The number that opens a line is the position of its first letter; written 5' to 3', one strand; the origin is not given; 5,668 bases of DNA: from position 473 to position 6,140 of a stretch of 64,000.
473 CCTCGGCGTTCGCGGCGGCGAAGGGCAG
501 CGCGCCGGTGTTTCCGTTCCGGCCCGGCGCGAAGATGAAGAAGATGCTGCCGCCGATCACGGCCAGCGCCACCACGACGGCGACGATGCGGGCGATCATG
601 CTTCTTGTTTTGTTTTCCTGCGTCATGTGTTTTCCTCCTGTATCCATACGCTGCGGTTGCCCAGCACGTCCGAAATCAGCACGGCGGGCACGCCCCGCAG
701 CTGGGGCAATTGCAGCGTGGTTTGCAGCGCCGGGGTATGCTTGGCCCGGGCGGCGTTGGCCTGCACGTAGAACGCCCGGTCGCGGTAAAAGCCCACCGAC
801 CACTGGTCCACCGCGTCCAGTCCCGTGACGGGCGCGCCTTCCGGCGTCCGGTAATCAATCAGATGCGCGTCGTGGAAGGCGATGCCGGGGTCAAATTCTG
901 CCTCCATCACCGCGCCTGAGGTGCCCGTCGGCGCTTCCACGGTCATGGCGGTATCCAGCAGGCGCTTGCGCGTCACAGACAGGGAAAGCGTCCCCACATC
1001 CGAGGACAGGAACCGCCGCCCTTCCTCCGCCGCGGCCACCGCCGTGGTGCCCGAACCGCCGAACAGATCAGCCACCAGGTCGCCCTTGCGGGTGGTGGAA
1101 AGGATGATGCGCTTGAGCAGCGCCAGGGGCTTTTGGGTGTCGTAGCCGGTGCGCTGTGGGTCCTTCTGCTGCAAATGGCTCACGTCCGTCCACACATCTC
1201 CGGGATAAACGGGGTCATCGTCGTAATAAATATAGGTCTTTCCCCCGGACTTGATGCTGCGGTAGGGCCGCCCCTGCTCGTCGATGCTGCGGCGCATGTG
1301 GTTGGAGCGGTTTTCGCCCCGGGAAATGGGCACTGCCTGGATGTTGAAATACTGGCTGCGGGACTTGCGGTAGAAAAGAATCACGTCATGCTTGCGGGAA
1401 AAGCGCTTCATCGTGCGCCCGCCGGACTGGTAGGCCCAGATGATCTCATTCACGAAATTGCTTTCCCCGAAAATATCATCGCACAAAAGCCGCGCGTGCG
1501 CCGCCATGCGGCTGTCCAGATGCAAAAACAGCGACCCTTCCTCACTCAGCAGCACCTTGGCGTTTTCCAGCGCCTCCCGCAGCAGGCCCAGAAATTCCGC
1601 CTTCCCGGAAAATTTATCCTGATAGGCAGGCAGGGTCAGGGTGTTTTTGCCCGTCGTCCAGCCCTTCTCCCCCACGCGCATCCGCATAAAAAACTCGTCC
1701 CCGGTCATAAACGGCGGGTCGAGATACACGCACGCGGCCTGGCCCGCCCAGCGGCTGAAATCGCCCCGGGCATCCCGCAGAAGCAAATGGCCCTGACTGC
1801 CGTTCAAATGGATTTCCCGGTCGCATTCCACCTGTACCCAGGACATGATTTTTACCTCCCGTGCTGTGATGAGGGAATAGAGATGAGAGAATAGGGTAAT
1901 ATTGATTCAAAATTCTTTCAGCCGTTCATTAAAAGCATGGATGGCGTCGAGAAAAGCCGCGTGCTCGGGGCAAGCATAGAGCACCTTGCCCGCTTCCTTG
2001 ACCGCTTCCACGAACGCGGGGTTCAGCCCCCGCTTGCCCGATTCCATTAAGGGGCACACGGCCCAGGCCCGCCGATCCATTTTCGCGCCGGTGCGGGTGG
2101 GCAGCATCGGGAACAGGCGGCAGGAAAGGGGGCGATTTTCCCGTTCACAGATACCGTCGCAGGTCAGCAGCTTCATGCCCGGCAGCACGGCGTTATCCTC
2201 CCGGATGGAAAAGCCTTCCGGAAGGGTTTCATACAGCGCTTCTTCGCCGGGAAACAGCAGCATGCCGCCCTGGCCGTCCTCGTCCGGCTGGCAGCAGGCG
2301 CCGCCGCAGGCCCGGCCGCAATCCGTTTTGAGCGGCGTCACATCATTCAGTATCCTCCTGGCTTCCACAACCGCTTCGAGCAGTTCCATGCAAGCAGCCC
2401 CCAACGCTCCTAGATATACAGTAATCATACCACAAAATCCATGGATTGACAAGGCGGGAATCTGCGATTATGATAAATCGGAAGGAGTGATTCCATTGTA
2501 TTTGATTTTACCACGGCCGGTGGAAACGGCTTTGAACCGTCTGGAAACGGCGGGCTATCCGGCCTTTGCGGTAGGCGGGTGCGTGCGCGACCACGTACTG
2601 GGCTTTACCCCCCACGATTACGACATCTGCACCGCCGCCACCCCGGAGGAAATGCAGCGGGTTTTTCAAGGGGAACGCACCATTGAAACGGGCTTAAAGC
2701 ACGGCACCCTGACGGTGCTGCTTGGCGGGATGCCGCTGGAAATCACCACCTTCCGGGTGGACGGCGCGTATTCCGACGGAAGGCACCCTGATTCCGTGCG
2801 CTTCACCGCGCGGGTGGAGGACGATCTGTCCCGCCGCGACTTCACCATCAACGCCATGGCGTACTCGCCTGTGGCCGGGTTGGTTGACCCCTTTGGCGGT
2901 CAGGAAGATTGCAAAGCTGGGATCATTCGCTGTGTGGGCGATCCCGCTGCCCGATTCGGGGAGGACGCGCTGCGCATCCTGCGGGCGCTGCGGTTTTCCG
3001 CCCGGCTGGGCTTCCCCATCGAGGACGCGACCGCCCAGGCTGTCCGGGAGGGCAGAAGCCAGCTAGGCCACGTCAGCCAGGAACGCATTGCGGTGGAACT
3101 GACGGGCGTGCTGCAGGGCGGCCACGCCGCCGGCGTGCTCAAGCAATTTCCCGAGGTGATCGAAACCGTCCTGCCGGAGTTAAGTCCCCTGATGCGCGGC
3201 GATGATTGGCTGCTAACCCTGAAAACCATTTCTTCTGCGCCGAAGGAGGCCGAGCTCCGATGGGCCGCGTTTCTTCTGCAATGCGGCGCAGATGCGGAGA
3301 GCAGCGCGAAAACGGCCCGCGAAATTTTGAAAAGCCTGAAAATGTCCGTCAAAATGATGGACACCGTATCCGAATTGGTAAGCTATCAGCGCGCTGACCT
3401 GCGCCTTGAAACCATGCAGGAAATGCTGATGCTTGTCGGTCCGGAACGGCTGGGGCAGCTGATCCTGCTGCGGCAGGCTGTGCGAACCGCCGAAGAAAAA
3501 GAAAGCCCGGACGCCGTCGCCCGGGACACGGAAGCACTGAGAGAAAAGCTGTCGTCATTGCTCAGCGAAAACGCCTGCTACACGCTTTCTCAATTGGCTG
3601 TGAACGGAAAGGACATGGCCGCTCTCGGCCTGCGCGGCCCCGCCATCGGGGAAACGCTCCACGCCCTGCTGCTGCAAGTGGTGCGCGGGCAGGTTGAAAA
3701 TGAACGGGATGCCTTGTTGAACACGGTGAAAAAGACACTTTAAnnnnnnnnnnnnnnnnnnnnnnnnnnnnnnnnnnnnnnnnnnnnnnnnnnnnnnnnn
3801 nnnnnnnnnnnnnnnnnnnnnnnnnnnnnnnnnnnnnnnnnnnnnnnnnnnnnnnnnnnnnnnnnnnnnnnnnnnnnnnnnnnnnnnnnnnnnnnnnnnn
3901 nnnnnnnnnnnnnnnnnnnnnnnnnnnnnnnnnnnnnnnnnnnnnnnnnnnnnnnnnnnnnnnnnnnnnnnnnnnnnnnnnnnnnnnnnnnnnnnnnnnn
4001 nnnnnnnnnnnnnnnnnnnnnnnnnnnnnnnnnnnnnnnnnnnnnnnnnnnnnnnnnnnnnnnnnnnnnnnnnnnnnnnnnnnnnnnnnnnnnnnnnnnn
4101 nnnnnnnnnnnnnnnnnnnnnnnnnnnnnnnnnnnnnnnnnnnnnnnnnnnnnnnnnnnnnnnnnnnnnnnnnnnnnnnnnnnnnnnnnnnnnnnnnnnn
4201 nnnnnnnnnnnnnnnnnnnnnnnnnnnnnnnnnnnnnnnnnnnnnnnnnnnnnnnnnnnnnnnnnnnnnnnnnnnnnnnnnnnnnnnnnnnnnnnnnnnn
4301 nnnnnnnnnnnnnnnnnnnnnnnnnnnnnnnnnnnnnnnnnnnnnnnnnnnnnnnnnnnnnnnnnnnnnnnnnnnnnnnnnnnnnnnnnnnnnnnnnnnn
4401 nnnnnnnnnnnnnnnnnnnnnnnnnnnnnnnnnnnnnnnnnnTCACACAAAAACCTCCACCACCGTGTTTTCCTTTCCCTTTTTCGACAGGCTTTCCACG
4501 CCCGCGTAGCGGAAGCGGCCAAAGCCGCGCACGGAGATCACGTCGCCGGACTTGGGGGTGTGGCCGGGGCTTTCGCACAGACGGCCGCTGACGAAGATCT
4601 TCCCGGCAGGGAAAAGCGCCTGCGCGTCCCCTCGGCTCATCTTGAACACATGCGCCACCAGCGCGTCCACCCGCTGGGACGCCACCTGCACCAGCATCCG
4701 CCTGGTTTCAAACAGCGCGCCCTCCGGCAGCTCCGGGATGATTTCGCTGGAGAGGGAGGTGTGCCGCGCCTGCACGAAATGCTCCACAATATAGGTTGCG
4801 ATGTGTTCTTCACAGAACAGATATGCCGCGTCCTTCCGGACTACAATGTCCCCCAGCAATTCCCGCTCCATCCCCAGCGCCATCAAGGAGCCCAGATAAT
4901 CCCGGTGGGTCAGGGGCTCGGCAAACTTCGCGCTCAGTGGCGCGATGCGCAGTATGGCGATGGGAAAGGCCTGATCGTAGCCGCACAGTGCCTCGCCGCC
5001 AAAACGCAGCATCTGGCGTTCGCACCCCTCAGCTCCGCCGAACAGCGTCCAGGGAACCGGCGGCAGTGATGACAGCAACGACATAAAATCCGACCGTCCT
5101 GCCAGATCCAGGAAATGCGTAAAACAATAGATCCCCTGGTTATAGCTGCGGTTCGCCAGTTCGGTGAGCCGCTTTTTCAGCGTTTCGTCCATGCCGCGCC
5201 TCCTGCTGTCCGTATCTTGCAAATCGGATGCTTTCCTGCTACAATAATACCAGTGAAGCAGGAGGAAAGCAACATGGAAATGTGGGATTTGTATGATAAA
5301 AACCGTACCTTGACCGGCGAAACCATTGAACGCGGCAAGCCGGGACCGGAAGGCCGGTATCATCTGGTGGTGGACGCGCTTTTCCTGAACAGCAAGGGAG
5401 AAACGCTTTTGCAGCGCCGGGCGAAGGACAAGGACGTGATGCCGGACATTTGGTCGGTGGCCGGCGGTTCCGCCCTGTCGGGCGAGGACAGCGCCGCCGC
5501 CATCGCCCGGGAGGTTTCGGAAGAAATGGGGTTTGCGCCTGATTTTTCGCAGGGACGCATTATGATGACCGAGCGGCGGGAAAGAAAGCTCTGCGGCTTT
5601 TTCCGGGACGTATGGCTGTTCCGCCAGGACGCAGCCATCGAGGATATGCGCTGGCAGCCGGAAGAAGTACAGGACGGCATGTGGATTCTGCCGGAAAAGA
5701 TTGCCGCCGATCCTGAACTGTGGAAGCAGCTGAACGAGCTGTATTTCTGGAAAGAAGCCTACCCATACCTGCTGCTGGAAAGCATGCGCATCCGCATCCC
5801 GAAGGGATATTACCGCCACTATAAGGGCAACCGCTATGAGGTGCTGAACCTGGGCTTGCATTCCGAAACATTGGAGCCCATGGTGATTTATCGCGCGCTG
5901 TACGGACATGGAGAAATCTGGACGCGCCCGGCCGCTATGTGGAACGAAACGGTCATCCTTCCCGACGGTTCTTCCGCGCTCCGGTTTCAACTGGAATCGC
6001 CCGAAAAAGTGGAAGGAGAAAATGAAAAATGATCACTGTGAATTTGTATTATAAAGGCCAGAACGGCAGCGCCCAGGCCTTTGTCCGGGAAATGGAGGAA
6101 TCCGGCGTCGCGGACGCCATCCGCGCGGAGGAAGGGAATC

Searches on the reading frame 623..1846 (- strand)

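Call 27: search_protein_families(library=pfam, proteins=[window:623-1846:-])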
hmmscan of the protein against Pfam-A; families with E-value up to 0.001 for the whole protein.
window:623-1846:- (407 aa): 1 family
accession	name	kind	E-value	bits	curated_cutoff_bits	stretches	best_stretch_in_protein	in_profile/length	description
PF01555.25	N6_N4_Mtase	-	5.1e-40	138.2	26.7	1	39-283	3-210/221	DNA methylase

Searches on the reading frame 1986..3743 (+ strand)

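Call 27: search_protein_families(library=pfam, proteins=[window:1986-3743:+])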
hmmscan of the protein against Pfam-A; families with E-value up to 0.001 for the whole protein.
window:1986-3743:+ (585 aa): 3 families
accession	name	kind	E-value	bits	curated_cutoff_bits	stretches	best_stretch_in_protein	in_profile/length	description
PF01743.26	PolyA_pol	-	8.1e-36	123.6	23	1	194-315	2-126/126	Poly A polymerase head domain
PF13735.12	tRNA_NucTran2_2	-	2.5e-15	57.2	27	1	421-580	5-148/149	tRNA nucleotidyltransferase domain 2 putative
PF12627.12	PolyA_pol_RNAbd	-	7.8e-08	32.4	22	1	342-389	1-48/64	Probable RNA and SrmB- binding site of polymerase A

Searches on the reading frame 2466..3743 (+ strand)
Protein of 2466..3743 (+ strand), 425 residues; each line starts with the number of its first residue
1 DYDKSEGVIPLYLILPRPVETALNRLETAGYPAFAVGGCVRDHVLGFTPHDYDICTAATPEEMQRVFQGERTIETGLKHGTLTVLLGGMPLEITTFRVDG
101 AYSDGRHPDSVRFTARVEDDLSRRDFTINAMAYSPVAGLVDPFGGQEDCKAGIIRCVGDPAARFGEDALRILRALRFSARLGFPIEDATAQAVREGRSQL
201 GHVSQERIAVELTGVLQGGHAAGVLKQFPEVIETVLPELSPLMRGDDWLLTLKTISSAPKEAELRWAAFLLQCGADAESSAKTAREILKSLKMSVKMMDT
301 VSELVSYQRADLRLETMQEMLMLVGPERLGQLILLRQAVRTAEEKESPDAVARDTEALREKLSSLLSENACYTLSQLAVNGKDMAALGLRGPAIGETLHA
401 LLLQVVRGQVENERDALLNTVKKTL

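Call 38: find_homologous_proteins(query=window:2466-3743:+, max_evalue=1e-60)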
Query window:2466-3743:+ (425 aa): 7944 proteins with E <= 1e-60 among 8000 candidates; the best 120 are listed.
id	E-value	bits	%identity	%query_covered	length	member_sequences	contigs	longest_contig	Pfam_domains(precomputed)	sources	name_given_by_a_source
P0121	1.3e-266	902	99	98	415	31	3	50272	PF01743.27,PF12627.13,PF13735.13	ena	-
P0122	2.8e-246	835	92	98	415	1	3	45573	PF01743.27,PF12627.13,PF13735.13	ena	-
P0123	9.5e-233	790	86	98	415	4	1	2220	PF01743.27,PF12627.13,PF13735.13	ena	-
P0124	5.6e-214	729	81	97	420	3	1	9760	PF01743.27,PF12627.13,PF13735.13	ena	-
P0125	2.9e-213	726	78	98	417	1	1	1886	PF01743.27,PF12627.13,PF13735.13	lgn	-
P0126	3.3e-213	726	78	98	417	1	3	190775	PF01743.27,PF12627.13,PF13735.13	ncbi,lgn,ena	-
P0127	1.4e-212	724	78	98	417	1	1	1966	PF01743.27,PF12627.13,PF13735.13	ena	-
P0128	8.3e-212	721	78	97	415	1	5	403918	PF01743.27,PF12627.13,PF13735.13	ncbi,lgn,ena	-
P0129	1.7e-211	720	77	97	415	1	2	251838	PF01743.27,PF12627.13,PF13735.13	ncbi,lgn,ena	-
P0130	1.7e-210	717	77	97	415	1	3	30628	PF01743.27,PF12627.13,PF13735.13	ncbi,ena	-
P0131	1.7e-210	717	77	98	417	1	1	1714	PF01743.27,PF12627.13,PF13735.13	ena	-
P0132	3.4e-210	716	77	97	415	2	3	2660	PF01743.27,PF12627.13,PF13735.13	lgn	-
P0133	2.0e-209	714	79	98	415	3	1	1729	PF01743.27,PF12627.13,PF13735.13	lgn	-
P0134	7.9e-209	712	78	96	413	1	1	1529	PF01743.27,PF12627.13,PF13735.13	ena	-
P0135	1.6e-208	711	78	98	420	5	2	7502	PF01743.27,PF12627.13,PF13735.13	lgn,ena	-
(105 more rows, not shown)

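Call 39: find_encoding_contigs(protein=P0121, flank=10000, max_places=4)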
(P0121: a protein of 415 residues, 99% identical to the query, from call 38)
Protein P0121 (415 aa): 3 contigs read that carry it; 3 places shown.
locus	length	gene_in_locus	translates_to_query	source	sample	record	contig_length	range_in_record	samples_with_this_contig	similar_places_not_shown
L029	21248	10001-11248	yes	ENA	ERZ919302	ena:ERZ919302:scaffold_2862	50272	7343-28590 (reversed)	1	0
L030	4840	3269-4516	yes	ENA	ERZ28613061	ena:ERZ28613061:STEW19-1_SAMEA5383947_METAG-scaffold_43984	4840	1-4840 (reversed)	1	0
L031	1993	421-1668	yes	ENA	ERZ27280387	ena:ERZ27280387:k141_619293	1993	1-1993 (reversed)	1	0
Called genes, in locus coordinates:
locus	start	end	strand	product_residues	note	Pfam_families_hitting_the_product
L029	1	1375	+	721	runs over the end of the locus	PF03636:Glyco_hydro_65N, PF03632:Glyco_hydro_65m, PF03633:Glyco_hydro_65C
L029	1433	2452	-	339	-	PF00356:LacI, PF00532:Peripla_BP_1, PF13407:Peripla_BP_4 (weak), PF13377:Peripla_BP_3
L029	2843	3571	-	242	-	-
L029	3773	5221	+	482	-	PF00295:Glyco_hydro_28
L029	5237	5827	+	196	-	PF00754:F5_F8_type_C, PF22633:F5_F8_type_C_2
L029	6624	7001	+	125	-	PF00702:Hydrolase, PF13419:HAD_2, PF13242:Hydrolase_like (weak)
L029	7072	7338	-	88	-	PF01337:Barstar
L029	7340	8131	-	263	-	PF01471:PG_binding_1, PF00545:Ribonuclease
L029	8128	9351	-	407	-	PF01555:N6_N4_Mtase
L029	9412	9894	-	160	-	-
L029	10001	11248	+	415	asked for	PF01743:PolyA_pol, PF12627:PolyA_pol_RNAbd, PF13735:tRNA_NucTran2_2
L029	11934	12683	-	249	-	PF17774:YlmH_RBD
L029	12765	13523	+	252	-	PF00293:NUDIX, PF07866:DUF1653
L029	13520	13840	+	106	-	PF03992:ABM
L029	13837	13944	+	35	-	-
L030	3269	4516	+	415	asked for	PF01743:PolyA_pol, PF12627:PolyA_pol_RNAbd, PF13735:tRNA_NucTran2_2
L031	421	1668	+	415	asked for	PF01743:PolyA_pol, PF12627:PolyA_pol_RNAbd, PF13735:tRNA_NucTran2_2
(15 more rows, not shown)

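Call 40: find_encoding_contigs(protein=P0122, flank=10000, max_places=4)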
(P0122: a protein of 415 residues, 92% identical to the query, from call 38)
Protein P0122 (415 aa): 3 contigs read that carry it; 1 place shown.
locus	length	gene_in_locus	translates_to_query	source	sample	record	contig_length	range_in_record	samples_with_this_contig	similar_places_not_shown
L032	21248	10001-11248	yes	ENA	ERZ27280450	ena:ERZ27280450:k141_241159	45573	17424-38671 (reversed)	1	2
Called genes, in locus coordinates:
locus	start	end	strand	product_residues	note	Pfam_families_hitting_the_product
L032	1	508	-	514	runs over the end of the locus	PF02463:SMC_N (faint), PF00005:ABC_tran, PF13304:AAA_21 (faint), PF00005:ABC_tran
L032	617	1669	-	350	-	PF00532:Peripla_BP_1 (faint), PF13407:Peripla_BP_4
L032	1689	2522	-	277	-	PF02311:AraC_binding, PF07883:Cupin_2, PF00165:HTH_AraC (faint), PF12833:HTH_18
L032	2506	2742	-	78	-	-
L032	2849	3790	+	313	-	PF00294:PfkB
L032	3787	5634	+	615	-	PF00128:Alpha-amylase, PF14701:hDGE_amylase (weak), PF08533:Glyco_hydro_42C (faint)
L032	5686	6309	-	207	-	PF04237:YjbR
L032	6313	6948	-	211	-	PF06445:GyrI-like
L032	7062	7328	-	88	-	PF01337:Barstar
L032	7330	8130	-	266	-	PF01471:PG_binding_1, PF00545:Ribonuclease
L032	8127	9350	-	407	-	PF01555:N6_N4_Mtase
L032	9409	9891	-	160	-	-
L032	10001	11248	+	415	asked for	PF01743:PolyA_pol, PF12627:PolyA_pol_RNAbd, PF13735:tRNA_NucTran2_2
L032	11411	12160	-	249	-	PF17774:YlmH_RBD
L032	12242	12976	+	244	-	PF00293:NUDIX, PF07866:DUF1653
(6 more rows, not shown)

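Call 41: find_encoding_contigs(protein=P0124, flank=10000, max_places=3)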
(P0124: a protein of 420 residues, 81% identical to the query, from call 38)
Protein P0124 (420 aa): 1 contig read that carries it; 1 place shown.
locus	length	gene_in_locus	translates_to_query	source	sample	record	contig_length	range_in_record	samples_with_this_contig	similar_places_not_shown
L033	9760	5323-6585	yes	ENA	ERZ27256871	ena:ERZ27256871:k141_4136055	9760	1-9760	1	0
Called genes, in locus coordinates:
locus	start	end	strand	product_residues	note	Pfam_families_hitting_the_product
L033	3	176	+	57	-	?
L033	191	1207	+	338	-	PF00005:ABC_tran, PF13304:AAA_21, PF08352:oligo_HPY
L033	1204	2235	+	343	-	PF00005:ABC_tran, PF02463:SMC_N (faint), PF08352:oligo_HPY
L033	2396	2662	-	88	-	PF01337:Barstar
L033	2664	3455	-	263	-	PF01471:PG_binding_1, PF00545:Ribonuclease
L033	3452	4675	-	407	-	PF01555:N6_N4_Mtase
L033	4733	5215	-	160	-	-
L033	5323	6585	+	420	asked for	PF01743:PolyA_pol, PF12627:PolyA_pol_RNAbd, PF13735:tRNA_NucTran2_2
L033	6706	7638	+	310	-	PF01261:AP_endonuc_2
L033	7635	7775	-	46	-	-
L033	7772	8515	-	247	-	PF00149:Metallophos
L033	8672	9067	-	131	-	PF01554:MatE (weak)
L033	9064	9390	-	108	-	PF01554:MatE (weak)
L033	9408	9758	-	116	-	?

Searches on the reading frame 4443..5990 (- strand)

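Call 27: search_protein_families(library=pfam, proteins=[window:4443-5990:-])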
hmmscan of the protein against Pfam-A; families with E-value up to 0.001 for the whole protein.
window:4443-5990:- (515 aa): 1 family
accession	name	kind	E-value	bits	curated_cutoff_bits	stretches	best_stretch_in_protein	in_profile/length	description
PF17774.7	YlmH_RBD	-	1.9e-12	47.8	23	1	341-413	5-75/84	Putative RNA-binding domain in YlmH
